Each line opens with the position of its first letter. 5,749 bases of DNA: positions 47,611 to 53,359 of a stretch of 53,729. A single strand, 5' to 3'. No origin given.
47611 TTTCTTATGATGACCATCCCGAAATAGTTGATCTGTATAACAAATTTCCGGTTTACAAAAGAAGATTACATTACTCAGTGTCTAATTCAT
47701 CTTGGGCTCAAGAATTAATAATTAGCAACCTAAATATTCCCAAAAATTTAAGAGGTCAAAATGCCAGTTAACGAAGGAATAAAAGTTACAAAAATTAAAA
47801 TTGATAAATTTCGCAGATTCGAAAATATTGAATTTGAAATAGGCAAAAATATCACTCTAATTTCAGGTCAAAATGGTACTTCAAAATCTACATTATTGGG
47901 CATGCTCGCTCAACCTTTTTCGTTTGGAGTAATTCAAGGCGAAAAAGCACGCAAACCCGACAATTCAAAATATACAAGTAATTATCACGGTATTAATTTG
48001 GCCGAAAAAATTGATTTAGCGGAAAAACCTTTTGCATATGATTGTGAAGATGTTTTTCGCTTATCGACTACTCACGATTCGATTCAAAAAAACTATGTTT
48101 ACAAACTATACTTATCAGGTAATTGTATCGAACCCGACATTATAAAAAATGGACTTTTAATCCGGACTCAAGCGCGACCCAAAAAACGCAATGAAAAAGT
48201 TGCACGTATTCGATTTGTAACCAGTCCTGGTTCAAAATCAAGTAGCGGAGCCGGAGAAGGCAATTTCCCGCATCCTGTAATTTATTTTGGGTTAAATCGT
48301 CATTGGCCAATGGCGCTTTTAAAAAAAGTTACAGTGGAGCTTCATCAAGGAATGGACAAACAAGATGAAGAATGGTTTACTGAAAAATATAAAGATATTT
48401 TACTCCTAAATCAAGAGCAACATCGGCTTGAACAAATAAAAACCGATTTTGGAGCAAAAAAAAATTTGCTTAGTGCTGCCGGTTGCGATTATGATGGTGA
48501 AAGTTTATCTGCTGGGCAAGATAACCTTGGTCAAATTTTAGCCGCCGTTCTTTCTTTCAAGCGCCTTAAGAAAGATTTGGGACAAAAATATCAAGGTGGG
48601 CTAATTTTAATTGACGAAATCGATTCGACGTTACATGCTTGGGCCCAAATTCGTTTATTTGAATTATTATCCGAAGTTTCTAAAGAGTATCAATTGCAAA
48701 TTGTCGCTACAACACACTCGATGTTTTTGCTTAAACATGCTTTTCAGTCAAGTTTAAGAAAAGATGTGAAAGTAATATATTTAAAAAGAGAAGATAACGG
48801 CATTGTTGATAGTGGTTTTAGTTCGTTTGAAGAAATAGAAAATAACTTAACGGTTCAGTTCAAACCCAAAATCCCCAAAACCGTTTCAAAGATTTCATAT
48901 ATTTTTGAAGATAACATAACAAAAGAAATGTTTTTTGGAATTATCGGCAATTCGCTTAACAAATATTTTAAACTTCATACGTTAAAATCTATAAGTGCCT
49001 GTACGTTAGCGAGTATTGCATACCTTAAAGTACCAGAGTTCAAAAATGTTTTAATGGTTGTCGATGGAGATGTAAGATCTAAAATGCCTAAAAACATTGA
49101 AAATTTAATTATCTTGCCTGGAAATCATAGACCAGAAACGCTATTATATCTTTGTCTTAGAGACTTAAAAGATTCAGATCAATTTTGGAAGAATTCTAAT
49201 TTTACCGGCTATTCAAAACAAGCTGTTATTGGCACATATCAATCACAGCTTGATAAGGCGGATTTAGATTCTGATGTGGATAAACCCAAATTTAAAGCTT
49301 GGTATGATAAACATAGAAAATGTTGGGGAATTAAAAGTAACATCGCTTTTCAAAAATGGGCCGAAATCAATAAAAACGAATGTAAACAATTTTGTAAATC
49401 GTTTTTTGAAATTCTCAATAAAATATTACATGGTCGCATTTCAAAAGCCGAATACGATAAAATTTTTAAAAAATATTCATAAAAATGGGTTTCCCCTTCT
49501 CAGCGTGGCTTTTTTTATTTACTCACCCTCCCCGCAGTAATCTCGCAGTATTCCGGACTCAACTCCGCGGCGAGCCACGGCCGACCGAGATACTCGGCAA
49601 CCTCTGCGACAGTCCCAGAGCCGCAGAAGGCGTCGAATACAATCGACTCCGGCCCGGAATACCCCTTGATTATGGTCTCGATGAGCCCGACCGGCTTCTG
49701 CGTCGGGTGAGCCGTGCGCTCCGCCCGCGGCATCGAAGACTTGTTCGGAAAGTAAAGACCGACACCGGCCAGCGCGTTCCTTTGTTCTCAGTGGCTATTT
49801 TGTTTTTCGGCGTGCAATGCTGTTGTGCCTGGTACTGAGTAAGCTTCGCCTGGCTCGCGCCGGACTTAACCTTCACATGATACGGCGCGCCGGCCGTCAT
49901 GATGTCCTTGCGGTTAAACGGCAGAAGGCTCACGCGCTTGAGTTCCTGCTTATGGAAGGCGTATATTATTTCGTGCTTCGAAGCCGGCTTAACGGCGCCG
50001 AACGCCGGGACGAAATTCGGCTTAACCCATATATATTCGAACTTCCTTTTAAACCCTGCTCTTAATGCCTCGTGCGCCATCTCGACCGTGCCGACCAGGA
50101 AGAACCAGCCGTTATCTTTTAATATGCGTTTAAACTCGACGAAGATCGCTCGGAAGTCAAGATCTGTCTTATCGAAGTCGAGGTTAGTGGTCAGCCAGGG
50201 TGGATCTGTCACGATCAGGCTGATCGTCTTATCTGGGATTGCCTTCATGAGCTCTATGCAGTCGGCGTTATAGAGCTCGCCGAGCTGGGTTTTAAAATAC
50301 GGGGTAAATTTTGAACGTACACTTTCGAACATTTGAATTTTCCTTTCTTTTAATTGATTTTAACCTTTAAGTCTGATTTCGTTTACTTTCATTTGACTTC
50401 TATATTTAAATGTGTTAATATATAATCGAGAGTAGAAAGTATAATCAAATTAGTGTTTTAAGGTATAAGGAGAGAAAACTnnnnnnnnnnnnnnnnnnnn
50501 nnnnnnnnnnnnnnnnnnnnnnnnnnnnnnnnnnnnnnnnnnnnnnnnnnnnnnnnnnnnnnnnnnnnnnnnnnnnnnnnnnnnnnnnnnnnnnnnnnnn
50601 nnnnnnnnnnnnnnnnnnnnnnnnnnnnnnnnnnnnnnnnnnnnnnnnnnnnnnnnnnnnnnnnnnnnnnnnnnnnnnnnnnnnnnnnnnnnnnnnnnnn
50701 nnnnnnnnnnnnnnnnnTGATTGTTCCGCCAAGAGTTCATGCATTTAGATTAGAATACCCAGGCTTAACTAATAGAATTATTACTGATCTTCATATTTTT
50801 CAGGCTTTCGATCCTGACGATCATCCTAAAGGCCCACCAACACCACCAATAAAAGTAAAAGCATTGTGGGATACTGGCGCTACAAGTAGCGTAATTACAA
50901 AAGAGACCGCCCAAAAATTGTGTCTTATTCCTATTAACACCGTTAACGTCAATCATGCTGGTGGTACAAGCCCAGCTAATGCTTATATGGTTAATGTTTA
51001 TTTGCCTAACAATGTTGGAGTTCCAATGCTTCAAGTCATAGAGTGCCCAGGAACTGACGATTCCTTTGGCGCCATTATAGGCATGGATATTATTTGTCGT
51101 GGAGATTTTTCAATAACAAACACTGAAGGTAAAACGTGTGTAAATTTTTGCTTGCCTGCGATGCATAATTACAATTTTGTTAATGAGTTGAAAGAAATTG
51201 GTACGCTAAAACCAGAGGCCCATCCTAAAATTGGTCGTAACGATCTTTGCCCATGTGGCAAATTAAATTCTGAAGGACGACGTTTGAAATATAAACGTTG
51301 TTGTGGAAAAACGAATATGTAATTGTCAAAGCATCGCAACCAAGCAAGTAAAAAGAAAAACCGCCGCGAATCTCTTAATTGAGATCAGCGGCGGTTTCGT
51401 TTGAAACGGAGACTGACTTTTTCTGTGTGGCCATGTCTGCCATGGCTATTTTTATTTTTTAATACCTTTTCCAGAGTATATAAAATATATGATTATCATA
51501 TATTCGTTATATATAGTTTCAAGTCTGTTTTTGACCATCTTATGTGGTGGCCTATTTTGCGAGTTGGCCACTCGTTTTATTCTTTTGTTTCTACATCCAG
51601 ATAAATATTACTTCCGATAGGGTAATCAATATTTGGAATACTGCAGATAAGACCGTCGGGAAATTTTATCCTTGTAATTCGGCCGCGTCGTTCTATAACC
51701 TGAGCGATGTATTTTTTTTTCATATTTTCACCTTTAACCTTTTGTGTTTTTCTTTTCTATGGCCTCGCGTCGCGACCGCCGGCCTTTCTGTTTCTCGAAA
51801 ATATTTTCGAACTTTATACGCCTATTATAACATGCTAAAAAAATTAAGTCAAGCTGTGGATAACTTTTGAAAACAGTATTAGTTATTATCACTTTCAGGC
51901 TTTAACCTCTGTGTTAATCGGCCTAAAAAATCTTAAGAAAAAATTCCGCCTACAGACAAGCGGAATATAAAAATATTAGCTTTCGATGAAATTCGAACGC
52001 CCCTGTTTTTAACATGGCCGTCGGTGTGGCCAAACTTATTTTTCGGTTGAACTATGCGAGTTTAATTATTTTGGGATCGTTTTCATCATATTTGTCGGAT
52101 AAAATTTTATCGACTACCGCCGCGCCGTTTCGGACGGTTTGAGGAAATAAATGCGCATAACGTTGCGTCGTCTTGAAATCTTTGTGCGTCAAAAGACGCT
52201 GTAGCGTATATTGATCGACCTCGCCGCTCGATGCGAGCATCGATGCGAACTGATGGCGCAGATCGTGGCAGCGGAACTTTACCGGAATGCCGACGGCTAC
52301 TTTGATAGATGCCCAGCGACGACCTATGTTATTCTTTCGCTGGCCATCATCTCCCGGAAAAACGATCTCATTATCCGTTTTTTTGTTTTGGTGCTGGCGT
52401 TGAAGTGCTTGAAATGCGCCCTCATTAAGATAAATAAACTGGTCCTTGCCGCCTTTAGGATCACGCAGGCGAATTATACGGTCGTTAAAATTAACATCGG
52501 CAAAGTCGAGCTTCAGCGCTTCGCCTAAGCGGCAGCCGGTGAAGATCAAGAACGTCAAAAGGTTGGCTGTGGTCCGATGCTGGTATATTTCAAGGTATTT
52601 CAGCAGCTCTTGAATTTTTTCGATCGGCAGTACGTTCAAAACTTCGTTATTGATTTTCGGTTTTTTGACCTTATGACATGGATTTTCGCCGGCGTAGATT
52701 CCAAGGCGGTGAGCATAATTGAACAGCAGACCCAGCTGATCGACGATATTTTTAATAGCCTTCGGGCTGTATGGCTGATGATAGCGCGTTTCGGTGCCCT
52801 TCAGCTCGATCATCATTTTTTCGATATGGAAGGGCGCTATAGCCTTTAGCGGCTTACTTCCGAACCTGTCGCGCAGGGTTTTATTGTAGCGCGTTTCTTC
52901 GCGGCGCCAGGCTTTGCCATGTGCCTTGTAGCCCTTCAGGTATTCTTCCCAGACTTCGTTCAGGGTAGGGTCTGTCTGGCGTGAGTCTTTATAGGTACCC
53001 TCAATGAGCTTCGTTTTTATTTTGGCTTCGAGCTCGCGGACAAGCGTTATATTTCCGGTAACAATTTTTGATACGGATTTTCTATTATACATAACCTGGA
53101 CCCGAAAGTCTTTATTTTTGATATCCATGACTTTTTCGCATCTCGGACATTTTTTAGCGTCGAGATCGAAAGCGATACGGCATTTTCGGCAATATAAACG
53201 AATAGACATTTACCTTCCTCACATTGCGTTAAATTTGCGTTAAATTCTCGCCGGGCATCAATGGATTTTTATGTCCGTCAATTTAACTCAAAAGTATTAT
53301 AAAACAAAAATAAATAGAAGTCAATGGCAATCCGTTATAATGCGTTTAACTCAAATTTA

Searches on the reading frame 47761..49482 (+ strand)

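Call 48: search_protein_families(library=pfam, proteins=[window:47761-49482:+], max_evalue=0.01)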
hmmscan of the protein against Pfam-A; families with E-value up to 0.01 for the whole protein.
window:47761-49482:+ (573 aa): 6 families
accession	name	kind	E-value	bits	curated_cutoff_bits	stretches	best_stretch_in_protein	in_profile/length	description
PF13175.12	AAA_15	-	1.3e-12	48.5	32.1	2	203-322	265-372/374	AAA ATPase domain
PF13304.12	AAA_21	-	1.4e-11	45.5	27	1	31-324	1-303/304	AAA domain, putative AbiEii toxin, Type IV TA system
PF02463.25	SMC_N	-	5e-09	36.4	40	1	9-323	2-203/220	RecF/RecN/SMC N terminal domain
PF13476.12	AAA_23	-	4.3e-07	31.2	27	1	11-109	1-85/201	AAA domain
PF00004.35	AAA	-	0.0026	18.7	21.2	0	273-335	57-124/131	ATPase family associated with various cellular activities (AAA)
PF13555.12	AAA_29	-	0.0071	16.5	27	0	17-46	12-39/61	P-loop containing region of AAA domain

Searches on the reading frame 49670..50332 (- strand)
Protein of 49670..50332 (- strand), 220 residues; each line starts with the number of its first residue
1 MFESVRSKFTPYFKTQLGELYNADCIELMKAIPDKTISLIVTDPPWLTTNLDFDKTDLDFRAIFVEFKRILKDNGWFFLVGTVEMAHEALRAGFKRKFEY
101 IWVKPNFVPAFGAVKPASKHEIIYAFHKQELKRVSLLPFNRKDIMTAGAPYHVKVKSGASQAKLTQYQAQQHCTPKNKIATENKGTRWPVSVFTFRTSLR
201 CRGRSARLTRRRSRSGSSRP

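Call 48: search_protein_families(library=pfam, proteins=[window:49670-50332:-], max_evalue=0.01)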
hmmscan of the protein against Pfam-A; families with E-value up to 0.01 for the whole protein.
window:49670-50332:- (220 aa): 1 family
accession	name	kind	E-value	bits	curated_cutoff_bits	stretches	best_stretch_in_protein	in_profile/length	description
PF01555.25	N6_N4_Mtase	-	7.4e-08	33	26.7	1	37-160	1-111/221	DNA methylase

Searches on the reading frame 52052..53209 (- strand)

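Call 48: search_protein_families(library=pfam, proteins=[window:52052-53209:-], max_evalue=0.01)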
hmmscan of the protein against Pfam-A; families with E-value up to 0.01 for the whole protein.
window:52052-53209:- (385 aa): 3 families
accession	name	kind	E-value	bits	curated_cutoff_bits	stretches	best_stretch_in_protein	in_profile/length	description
PF00589.27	Phage_integrase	-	2.4e-27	96.2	27.1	1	194-356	3-170/172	Phage integrase family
PF14659.12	Phage_int_SAM_3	-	0.00017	22.2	22.6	1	82-132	1-53/58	Phage integrase, N-terminal SAM-like domain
PF13177.12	DNA_pol3_delta2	-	0.0088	16.5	27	0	17-74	53-103/161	DNA polymerase III, delta subunit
